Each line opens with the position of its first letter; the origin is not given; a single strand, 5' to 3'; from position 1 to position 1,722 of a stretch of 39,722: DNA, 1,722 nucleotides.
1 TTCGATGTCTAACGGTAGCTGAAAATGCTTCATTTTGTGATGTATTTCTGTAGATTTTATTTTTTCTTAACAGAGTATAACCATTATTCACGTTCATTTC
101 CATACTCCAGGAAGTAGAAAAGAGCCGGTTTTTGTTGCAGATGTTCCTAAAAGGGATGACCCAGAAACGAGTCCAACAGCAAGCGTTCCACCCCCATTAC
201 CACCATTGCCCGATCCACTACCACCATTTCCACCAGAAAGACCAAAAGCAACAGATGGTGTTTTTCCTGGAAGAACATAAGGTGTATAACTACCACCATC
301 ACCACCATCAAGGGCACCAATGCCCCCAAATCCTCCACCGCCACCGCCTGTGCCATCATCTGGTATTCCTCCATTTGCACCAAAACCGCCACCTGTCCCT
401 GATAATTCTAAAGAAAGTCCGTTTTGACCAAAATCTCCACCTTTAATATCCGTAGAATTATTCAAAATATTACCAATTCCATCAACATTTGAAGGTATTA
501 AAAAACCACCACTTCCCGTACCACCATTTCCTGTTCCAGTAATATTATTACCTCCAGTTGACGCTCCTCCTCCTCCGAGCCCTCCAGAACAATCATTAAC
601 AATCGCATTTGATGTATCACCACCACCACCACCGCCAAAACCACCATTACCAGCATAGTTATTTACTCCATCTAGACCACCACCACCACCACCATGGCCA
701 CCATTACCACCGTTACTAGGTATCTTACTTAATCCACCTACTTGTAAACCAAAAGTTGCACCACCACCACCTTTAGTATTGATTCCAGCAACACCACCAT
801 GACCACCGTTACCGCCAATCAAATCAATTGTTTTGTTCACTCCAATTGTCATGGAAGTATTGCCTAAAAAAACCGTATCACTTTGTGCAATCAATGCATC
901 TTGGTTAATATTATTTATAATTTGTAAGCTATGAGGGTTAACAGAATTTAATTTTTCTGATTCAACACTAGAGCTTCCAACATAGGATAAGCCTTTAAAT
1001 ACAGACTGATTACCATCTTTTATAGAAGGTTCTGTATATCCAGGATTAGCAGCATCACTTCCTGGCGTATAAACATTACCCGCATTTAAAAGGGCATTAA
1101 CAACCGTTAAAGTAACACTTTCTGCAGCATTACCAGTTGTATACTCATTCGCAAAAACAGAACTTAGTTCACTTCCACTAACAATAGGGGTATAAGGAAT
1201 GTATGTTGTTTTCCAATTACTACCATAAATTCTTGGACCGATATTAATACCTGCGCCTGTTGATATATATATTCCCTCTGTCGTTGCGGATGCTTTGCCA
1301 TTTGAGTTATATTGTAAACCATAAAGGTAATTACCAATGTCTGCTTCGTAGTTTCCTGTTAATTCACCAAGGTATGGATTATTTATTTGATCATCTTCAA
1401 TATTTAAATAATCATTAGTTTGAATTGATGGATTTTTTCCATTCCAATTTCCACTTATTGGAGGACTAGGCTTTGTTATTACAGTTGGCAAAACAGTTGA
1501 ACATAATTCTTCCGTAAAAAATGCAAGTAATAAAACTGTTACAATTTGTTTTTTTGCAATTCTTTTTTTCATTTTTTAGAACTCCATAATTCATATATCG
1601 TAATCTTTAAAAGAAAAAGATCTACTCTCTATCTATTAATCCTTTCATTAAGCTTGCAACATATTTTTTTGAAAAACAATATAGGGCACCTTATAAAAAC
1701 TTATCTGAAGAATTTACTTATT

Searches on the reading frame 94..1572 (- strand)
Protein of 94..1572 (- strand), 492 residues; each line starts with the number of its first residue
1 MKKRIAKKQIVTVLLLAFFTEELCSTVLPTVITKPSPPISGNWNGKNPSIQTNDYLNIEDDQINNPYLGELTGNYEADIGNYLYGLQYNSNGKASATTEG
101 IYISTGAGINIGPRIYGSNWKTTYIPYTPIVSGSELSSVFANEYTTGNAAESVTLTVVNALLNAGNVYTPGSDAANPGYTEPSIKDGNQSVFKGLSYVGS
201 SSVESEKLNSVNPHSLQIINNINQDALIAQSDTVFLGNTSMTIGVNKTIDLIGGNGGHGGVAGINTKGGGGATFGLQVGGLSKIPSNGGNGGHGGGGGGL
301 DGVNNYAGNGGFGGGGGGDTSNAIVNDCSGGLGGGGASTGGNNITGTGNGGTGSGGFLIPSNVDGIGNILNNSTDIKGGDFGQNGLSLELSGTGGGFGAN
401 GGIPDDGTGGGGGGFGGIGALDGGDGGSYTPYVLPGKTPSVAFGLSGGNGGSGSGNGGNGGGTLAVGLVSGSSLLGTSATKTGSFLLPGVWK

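Call 13: search_protein_families(library=pfam, proteins=[window:94-1572:-], max_evalue=0.01)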
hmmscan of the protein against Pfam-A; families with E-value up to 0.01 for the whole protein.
window:94-1572:- (492 aa): 0 families

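Call 72: search_protein_families(library=ncbifam, proteins=[window:94-1572:-], max_evalue=0.01)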
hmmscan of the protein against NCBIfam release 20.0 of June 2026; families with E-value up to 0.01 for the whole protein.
window:94-1572:- (492 aa): 0 families
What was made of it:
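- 94..1572 (-): Gene that would lie upstream of the CDPS on the same strand if the contig is circular: 492 aa, signal peptide plus glycine-rich repeats. Not a tailoring enzyme. No Pfam or NCBIfam hit (calls 13, 72).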
